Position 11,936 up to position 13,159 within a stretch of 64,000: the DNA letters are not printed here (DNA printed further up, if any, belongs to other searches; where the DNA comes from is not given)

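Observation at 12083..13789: Histone-H1-like K/A/P tandem-repeat domain fused to a HIBADH-type dehydrogenase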

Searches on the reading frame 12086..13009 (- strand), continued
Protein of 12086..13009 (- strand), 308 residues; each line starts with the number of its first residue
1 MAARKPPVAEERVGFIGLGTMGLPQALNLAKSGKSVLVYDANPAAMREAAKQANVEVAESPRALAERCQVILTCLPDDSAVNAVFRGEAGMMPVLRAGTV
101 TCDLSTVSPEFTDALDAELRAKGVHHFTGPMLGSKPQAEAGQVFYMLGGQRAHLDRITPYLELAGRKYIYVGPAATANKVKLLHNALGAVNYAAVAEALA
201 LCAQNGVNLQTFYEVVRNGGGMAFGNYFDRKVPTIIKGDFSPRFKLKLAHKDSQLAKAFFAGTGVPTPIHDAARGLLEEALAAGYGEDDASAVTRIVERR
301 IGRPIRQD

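Call 31: find_homologous_proteins(query=window:12086-12988:-, max_evalue=1e-40)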
Query window:12086-12988:- (301 aa): 760 proteins with E <= 1e-40 among 8000 candidates; the best 120 are listed.
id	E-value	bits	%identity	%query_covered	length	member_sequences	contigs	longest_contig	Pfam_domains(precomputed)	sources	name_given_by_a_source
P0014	1.3e-156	538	85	95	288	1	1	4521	PF03446.22,PF14833.12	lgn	-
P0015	2.7e-152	524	81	98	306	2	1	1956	PF03446.22,PF03807.24,PF14833.12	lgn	-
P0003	1.4e-150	518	79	99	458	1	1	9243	PF03446.22,PF07382.17,PF14833.12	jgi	jgi:3-hydroxyisobutyrate dehydrogenase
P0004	2.1e-150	518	79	98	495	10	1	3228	PF03446.22,PF07382.17,PF03807.24,PF14833.12,PF02737.25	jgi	-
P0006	1.1e-149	515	78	98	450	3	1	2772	PF03446.22,PF07382.17,PF14833.12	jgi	jgi:3-hydroxyisobutyrate dehydrogenase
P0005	2.6e-149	514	78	98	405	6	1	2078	PF03446.22,PF07382.17,PF14833.12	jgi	jgi:3-hydroxyisobutyrate dehydrogenase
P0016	5.1e-149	513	77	100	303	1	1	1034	PF03446.22,PF03807.24,PF14833.12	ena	-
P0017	1.0e-143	496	76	98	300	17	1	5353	PF03446.22,PF02826.26,PF03807.24,PF14833.12,PF02737.25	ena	-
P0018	1.4e-138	479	74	98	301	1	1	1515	PF03446.22,PF03807.24,PF14833.12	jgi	jgi:3-hydroxyisobutyrate dehydrogenase-like beta-hydroxyacid dehydrogenase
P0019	1.5e-135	469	70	100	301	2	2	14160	PF03446.22,PF03807.24,PF14833.12,PF07991.19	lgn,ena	-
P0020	6.6e-134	464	70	99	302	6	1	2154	PF03446.22,PF03807.24,PF14833.12,PF07991.19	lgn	-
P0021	5.1e-133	461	70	99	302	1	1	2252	PF03446.22,PF02826.26,PF03807.24,PF14833.12,PF07991.19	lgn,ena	-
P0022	1.0e-130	453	67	100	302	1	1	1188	PF03446.22,PF03807.24,PF14833.12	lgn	-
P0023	2.7e-127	442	66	99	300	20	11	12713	PF03446.22,PF03807.24,PF14833.12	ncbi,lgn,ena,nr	ncbi:MAG: NAD(P)-dependent oxidoreductase [SAR324 cluster bacterium]|nr:NAD(P)-dependent oxidoreduct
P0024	1.0e-125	437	88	75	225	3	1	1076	PF03446.22,PF14833.12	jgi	jgi:3-hydroxyisobutyrate dehydrogenase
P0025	9.5e-123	427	67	94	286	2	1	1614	PF03446.22,PF14833.12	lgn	-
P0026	3.2e-121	422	64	99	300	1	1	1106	PF03446.22,PF03807.24,PF14833.12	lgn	-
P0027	5.6e-116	405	62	99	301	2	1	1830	PF03446.22,PF03807.24,PF14833.12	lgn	-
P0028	1.4e-114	400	60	99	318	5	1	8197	PF03446.22,PF02826.26,PF03807.24,PF14833.12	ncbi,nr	ncbi:MAG: NAD(P)-dependent oxidoreductase [SAR324 cluster bacterium]|nr:NAD(P)-dependent oxidoreduct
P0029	2.1e-114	400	60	99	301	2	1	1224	PF03446.22,PF03807.24,PF14833.12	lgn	-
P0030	1.2e-113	397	61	99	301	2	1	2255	PF03446.22,PF14833.12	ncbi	-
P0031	2.0e-111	390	79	75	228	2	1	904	PF03446.22,PF14833.12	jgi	jgi:3-hydroxyisobutyrate dehydrogenase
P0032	1.6e-110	387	60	99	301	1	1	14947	PF03446.22,PF02826.26,PF21761.3,PF03807.24,PF14833.12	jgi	jgi:3-hydroxyisobutyrate dehydrogenase-like beta-hydroxyacid dehydrogenase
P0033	1.8e-107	377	56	99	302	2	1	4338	PF03446.22,PF03807.24,PF14833.12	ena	-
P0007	1.4e-106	374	59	98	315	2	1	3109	PF03446.22,PF14833.12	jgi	-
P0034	1.6e-106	374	57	99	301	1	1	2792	PF03446.22,PF03807.24,PF14833.12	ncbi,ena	-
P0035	4.8e-103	362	59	99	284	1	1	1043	PF03446.22,PF14833.12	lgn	-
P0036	7.7e-103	362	81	67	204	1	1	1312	PF03446.22,PF21761.3,PF14833.12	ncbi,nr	ncbi:MAG TPA: NAD(P)-dependent oxidoreductase, partial [Burkholderiaceae bacterium]|nr:NAD(P)-depend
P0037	8.2e-103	362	56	98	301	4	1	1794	PF03446.22,PF02826.26,PF03807.24,PF14833.12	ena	-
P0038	2.8e-102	360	56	99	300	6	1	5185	PF03446.22,PF02826.26,PF03807.24,PF14833.12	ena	-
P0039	6.8e-100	352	62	86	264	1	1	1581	PF03446.22,PF14833.12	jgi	jgi:3-hydroxyisobutyrate dehydrogenase-like beta-hydroxyacid dehydrogenase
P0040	3.7e-96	340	53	98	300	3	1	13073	PF03446.22,PF03807.24,PF14833.12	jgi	jgi:3-hydroxyisobutyrate dehydrogenase-like beta-hydroxyacid dehydrogenase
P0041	6.8e-96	339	54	99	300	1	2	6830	PF03446.22,PF21761.3,PF03807.24,PF14833.12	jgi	jgi:3-hydroxyisobutyrate dehydrogenase-like beta-hydroxyacid dehydrogenase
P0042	1.5e-95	338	54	98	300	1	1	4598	PF03446.22,PF14833.12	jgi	jgi:3-hydroxyisobutyrate dehydrogenase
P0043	6.5e-95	336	52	99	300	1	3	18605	PF03446.22,PF21761.3,PF14833.12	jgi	jgi:3-hydroxyisobutyrate dehydrogenase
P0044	7.1e-94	332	52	98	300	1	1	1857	PF03446.22,PF03807.24,PF14833.12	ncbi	-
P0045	8.4e-94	332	52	98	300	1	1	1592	PF03446.22,PF14833.12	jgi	-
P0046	8.6e-94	332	52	98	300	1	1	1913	PF03446.22,PF14833.12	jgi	-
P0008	1.1e-93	332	53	99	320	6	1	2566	PF03446.22,PF03807.24,PF14833.12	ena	-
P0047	1.3e-93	331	55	99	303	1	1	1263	PF03446.22,PF03807.24,PF14833.12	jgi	jgi:3-hydroxyisobutyrate dehydrogenase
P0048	1.3e-93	331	53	98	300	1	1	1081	PF03446.22,PF14833.12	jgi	-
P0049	9.8e-93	329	55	99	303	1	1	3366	PF03446.22,PF03807.24,PF14833.12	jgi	jgi:3-hydroxyisobutyrate dehydrogenase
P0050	1.0e-92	328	52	99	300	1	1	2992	PF03446.22,PF14833.12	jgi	-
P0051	1.0e-92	328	53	97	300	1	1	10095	PF03446.22,PF14833.12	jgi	jgi:3-hydroxyisobutyrate dehydrogenase-like beta-hydroxyacid dehydrogenase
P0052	1.6e-92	328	55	99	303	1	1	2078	PF03446.22,PF03807.24,PF14833.12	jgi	jgi:3-hydroxyisobutyrate dehydrogenase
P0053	1.8e-92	328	52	98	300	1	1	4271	PF03446.22,PF03807.24,PF14833.12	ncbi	-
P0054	2.0e-92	327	53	97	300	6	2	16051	PF03446.22,PF03807.24,PF14833.12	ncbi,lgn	-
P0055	2.1e-92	327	55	99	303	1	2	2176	PF03446.22,PF03807.24,PF14833.12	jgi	jgi:3-hydroxyisobutyrate dehydrogenase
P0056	2.3e-92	327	54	98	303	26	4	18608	PF03446.22,PF14833.12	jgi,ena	jgi:3-hydroxyisobutyrate dehydrogenase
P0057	2.3e-92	327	51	98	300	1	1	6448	PF03446.22,PF03807.24,PF14833.12,PF02737.25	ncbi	-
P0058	2.8e-92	327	53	97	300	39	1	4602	PF03446.22,PF03807.24,PF14833.12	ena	-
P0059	2.9e-92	327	53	98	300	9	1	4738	PF03446.22,PF03807.24,PF14833.12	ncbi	-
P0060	3.0e-92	327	53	97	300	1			PF03446.22,PF03807.24,PF14833.12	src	-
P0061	3.1e-92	327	52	97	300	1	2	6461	PF03446.22,PF14833.12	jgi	jgi:3-hydroxyisobutyrate dehydrogenase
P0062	3.1e-92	327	52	97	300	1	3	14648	PF03446.22,PF14833.12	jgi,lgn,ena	-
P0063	3.3e-92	327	54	99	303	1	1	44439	PF03446.22,PF03807.24,PF14833.12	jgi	jgi:3-hydroxyisobutyrate dehydrogenase-like beta-hydroxyacid dehydrogenase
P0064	3.9e-92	327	53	97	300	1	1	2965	PF03446.22,PF14833.12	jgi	jgi:3-hydroxyisobutyrate dehydrogenase-like beta-hydroxyacid dehydrogenase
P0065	4.3e-92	326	54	99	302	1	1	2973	PF03446.22,PF03807.24,PF14833.12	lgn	-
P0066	4.3e-92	326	51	99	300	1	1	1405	PF03446.22,PF03807.24,PF14833.12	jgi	jgi:3-hydroxyisobutyrate dehydrogenase-like beta-hydroxyacid dehydrogenase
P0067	4.5e-92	326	53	99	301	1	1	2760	PF03446.22,PF03807.24,PF14833.12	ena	-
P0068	4.8e-92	326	54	99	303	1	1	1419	PF03446.22,PF03807.24,PF14833.12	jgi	jgi:3-hydroxyisobutyrate dehydrogenase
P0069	4.9e-92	326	52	98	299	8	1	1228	PF03446.22,PF03807.24,PF14833.12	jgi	jgi:3-hydroxyisobutyrate dehydrogenase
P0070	5.7e-92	326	53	97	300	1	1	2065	PF03446.22,PF14833.12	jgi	jgi:3-hydroxyisobutyrate dehydrogenase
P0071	7.4e-92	326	53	99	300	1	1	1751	PF03446.22,PF03807.24,PF14833.12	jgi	jgi:3-hydroxyisobutyrate dehydrogenase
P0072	8.1e-92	325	54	99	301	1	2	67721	PF03446.22,PF03807.24,PF14833.12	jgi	jgi:3-hydroxyisobutyrate dehydrogenase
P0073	8.2e-92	325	52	99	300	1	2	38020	PF03446.22,PF03807.24,PF14833.12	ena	-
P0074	8.6e-92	325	52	98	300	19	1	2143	PF03446.22,PF03807.24,PF14833.12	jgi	jgi:3-hydroxyisobutyrate dehydrogenase-like beta-hydroxyacid dehydrogenase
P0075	1.1e-91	325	52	99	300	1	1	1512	PF03446.22,PF03807.24,PF14833.12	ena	-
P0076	1.3e-91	325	53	98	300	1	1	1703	PF03446.22,PF03807.24,PF14833.12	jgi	jgi:3-hydroxyisobutyrate dehydrogenase-like beta-hydroxyacid dehydrogenase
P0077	1.3e-91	325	51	98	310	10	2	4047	PF03446.22,PF03807.24,PF14833.12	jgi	-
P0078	1.3e-91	325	55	99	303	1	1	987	PF03446.22,PF03807.24,PF14833.12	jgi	jgi:3-hydroxyisobutyrate dehydrogenase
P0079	1.3e-91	325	53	97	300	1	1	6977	PF03446.22,PF03807.24,PF14833.12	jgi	-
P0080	1.5e-91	325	51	98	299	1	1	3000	PF03446.22,PF03807.24,PF14833.12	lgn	-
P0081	1.5e-91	325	54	99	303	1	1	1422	PF03446.22,PF03807.24,PF14833.12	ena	-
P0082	1.6e-91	325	53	97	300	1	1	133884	PF03446.22,PF03807.24,PF14833.12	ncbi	-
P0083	1.6e-91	325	54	99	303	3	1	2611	PF03446.22,PF03807.24,PF14833.12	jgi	jgi:3-hydroxyisobutyrate dehydrogenase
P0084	1.8e-91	324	52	98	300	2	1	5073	PF03446.22,PF14833.12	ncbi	-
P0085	1.9e-91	324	52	97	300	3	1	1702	PF03446.22,PF14833.12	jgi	jgi:3-hydroxyisobutyrate dehydrogenase-like beta-hydroxyacid dehydrogenase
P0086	2.1e-91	324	54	99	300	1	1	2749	PF03446.22,PF03807.24,PF14833.12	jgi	jgi:3-hydroxyisobutyrate dehydrogenase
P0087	2.3e-91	324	52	97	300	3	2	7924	PF03446.22,PF14833.12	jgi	jgi:3-hydroxyisobutyrate dehydrogenase-like beta-hydroxyacid dehydrogenase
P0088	2.5e-91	324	54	99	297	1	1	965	PF03446.22,PF14833.12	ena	-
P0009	2.7e-91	324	55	97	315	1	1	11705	PF03446.22,PF14833.12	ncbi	-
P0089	2.7e-91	324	54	99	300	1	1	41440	PF03446.22,PF03807.24,PF14833.12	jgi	jgi:3-hydroxyisobutyrate dehydrogenase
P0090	2.8e-91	324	53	99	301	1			PF03446.22,PF03807.24,PF14833.12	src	-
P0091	2.8e-91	324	54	97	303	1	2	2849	PF03446.22,PF03807.24,PF14833.12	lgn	-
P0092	2.9e-91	324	54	99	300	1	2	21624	PF03446.22,PF03807.24,PF14833.12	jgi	jgi:3-hydroxyisobutyrate dehydrogenase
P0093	3.3e-91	324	53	98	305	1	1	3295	PF03446.22,PF21761.3,PF14833.12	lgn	-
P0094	3.5e-91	323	51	98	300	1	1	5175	PF03446.22,PF03807.24,PF14833.12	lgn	-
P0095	3.6e-91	323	53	98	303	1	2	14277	PF03446.22,PF03807.24,PF14833.12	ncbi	-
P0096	3.9e-91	323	53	99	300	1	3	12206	PF03446.22,PF03807.24,PF14833.12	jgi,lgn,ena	jgi:3-hydroxyisobutyrate dehydrogenase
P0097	4.0e-91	323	53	99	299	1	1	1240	PF03446.22,PF21761.3,PF03807.24,PF14833.12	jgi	jgi:3-hydroxyisobutyrate dehydrogenase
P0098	4.0e-91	323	54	99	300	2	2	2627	PF03446.22,PF03807.24,PF14833.12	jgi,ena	jgi:3-hydroxyisobutyrate dehydrogenase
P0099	4.3e-91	323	51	98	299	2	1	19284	PF03446.22,PF14833.12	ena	-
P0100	4.3e-91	323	50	98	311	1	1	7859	PF03446.22,PF03807.24,PF14833.12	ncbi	-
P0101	5.5e-91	323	53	98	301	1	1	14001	PF03446.22,PF03807.24,PF14833.12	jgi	jgi:3-hydroxyisobutyrate dehydrogenase-like beta-hydroxyacid dehydrogenase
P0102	5.8e-91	323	52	99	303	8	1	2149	PF03446.22,PF03807.24,PF14833.12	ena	-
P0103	6.1e-91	323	54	98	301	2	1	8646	PF03446.22,PF03807.24,PF14833.12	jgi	jgi:3-hydroxyisobutyrate dehydrogenase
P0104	6.2e-91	323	52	99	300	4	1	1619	PF03446.22,PF03807.24,PF14833.12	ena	-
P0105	8.6e-91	322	52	99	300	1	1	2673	PF03446.22,PF14833.12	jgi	jgi:3-hydroxyisobutyrate dehydrogenase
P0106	8.9e-91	322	53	99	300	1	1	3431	PF03446.22,PF03807.24,PF14833.12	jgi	jgi:3-hydroxyisobutyrate dehydrogenase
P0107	9.0e-91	322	52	97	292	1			PF03446.22,PF21761.3,PF03807.24,PF14833.12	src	-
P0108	9.4e-91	322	52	99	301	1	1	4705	PF03446.22,PF14833.12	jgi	-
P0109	9.8e-91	322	52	99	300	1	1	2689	PF03446.22,PF03807.24,PF14833.12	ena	-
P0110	9.9e-91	322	53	99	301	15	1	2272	PF03446.22,PF14833.12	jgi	jgi:3-hydroxyisobutyrate dehydrogenase-like beta-hydroxyacid dehydrogenase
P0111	1.2e-90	322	53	99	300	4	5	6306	PF03446.22,PF03807.24,PF14833.12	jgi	jgi:3-hydroxyisobutyrate dehydrogenase-like beta-hydroxyacid dehydrogenase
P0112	1.2e-90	322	52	99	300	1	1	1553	PF03446.22,PF03807.24,PF14833.12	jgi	jgi:3-hydroxyisobutyrate dehydrogenase-like beta-hydroxyacid dehydrogenase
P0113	1.3e-90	322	53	97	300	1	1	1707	PF03446.22,PF21761.3,PF14833.12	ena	-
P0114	1.5e-90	321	52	97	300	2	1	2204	PF03446.22,PF14833.12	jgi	jgi:3-hydroxyisobutyrate dehydrogenase-like beta-hydroxyacid dehydrogenase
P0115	1.5e-90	321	52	98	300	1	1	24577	PF03446.22,PF14833.12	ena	-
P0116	1.6e-90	321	52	99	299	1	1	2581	PF03446.22,PF03807.24,PF14833.12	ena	-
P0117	1.7e-90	321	51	99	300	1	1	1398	PF03446.22,PF14833.12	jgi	-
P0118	1.9e-90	321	53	99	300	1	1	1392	PF03446.22,PF03807.24,PF14833.12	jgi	-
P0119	1.9e-90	321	50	98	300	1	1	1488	PF03446.22,PF03807.24,PF14833.12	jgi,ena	-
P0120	1.9e-90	321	52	99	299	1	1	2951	PF03446.22,PF21761.3,PF03807.24,PF14833.12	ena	-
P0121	2.1e-90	321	53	99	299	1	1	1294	PF03446.22,PF03807.24,PF14833.12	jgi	jgi:3-hydroxyisobutyrate dehydrogenase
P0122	2.1e-90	321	53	98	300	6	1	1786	PF03446.22,PF03807.24,PF14833.12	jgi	jgi:3-hydroxyisobutyrate dehydrogenase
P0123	2.2e-90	321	51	98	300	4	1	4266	PF03446.22,PF21761.3,PF14833.12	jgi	jgi:3-hydroxyisobutyrate dehydrogenase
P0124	2.3e-90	321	53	99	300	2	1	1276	PF03446.22,PF14833.12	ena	-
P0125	2.3e-90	321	53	99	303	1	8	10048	PF03446.22,PF03807.24,PF14833.12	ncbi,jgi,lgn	jgi:3-hydroxyisobutyrate dehydrogenase-like beta-hydroxyacid dehydrogenase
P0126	2.4e-90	321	53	98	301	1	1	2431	PF03446.22,PF03807.24,PF14833.12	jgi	jgi:3-hydroxyisobutyrate dehydrogenase-like beta-hydroxyacid dehydrogenase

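Call 32: find_encoding_contigs(protein=P0014, flank=5000, max_places=2)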
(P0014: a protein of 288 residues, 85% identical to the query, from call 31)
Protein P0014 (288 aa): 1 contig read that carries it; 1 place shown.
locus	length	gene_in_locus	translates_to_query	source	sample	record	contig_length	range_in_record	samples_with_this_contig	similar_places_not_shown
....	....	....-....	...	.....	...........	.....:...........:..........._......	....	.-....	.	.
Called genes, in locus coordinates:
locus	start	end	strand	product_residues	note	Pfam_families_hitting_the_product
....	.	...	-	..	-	?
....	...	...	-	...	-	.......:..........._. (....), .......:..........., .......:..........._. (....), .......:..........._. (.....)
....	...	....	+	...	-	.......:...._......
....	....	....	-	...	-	-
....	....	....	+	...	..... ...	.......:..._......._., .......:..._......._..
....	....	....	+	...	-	?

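Call 33: find_encoding_contigs(protein=P0015, flank=5000, max_places=2)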
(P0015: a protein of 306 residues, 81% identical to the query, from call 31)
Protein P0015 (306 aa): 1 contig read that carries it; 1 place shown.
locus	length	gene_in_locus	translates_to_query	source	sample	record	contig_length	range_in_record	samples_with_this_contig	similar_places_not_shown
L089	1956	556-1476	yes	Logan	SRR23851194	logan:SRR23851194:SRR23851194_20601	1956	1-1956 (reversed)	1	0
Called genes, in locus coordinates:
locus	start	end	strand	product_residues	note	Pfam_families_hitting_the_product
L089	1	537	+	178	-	?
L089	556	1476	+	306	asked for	PF03446:NAD_binding_2, PF03807:F420_oxidored (weak), PF14833:NAD_binding_11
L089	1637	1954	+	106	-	?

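Call 34: find_encoding_contigs(protein=P0017, flank=6000, max_places=2)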
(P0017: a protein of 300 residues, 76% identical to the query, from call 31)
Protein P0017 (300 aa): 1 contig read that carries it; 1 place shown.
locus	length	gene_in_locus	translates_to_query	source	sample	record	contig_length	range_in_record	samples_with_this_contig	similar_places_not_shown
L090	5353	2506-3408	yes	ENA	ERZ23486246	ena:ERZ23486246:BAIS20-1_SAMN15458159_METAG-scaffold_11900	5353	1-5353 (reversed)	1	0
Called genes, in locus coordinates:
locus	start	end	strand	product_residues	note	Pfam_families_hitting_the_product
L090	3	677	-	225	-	?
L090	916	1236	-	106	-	PF14595:Thioredoxin_9 (weak), PF00085:Thioredoxin, PF13728:TraF (weak), PF13905:Thioredoxin_8 (faint)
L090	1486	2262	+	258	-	PF01996:F420_ligase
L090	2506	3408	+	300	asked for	PF02737:3HCDH_N (faint), PF02826:2-Hacid_dh_C (weak), PF03446:NAD_binding_2, PF03807:F420_oxidored (weak), PF14833:NAD_binding_11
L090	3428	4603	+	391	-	PF04055:Radical_SAM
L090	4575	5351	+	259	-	?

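Call 35: find_encoding_contigs(protein=P0019, flank=8000, max_places=2)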
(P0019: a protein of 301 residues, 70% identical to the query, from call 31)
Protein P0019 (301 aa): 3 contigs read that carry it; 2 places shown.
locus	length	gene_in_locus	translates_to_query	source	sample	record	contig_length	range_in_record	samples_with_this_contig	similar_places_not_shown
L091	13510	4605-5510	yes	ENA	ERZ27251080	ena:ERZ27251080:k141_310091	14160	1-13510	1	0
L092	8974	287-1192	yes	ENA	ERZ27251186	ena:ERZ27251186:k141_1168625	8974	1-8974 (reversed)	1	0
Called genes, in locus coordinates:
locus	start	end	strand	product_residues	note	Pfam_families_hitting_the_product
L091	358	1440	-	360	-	PF01416:PseudoU_synth_1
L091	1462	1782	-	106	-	PF14595:Thioredoxin_9 (weak), PF00085:Thioredoxin, PF13098:Thioredoxin_2 (weak), PF13905:Thioredoxin_8 (faint)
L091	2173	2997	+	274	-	PF01996:F420_ligase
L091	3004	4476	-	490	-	PF13173:AAA_14, PF13635:DUF4143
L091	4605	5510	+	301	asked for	PF03446:NAD_binding_2, PF03807:F420_oxidored, PF07991:KARI_N (weak), PF14833:NAD_binding_11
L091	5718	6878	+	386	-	PF04055:Radical_SAM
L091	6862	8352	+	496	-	PF21799:MurD-like_N (weak), PF08245:Mur_ligase_M, PF02875:Mur_ligase_C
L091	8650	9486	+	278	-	PF13489:Methyltransf_23, PF08241:Methyltransf_11 (weak)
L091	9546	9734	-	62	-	-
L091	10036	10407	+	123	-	PF22636:FlK, PF03061:4HBT (weak)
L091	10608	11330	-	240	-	PF03737:RraA-like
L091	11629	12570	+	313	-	PF03328:HpcH_HpaI, PF15617:C-C_Bond_Lyase (weak)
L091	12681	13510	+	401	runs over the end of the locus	PF02515:CoA_transf_3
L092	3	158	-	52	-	?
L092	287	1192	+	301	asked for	PF03446:NAD_binding_2, PF03807:F420_oxidored, PF07991:KARI_N (weak), PF14833:NAD_binding_11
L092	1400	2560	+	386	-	PF04055:Radical_SAM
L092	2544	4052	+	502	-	PF21799:MurD-like_N (faint), PF08245:Mur_ligase_M, PF02875:Mur_ligase_C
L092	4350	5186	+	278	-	PF13489:Methyltransf_23, PF08241:Methyltransf_11 (weak)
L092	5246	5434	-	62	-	-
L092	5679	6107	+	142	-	PF22636:FlK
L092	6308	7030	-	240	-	PF03737:RraA-like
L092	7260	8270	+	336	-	PF03328:HpcH_HpaI, PF15617:C-C_Bond_Lyase (faint)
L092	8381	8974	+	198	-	?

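Call 43: find_encoding_contigs(protein=P0018, flank=3000, max_places=2)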
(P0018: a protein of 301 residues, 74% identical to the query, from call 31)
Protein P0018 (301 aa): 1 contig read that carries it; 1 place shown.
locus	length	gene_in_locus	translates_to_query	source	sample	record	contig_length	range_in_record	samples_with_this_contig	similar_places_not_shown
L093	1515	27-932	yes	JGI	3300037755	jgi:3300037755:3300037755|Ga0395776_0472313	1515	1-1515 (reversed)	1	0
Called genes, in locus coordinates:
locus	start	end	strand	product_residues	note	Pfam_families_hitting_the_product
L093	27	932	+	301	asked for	PF03446:NAD_binding_2, PF03807:F420_oxidored (weak), PF14833:NAD_binding_11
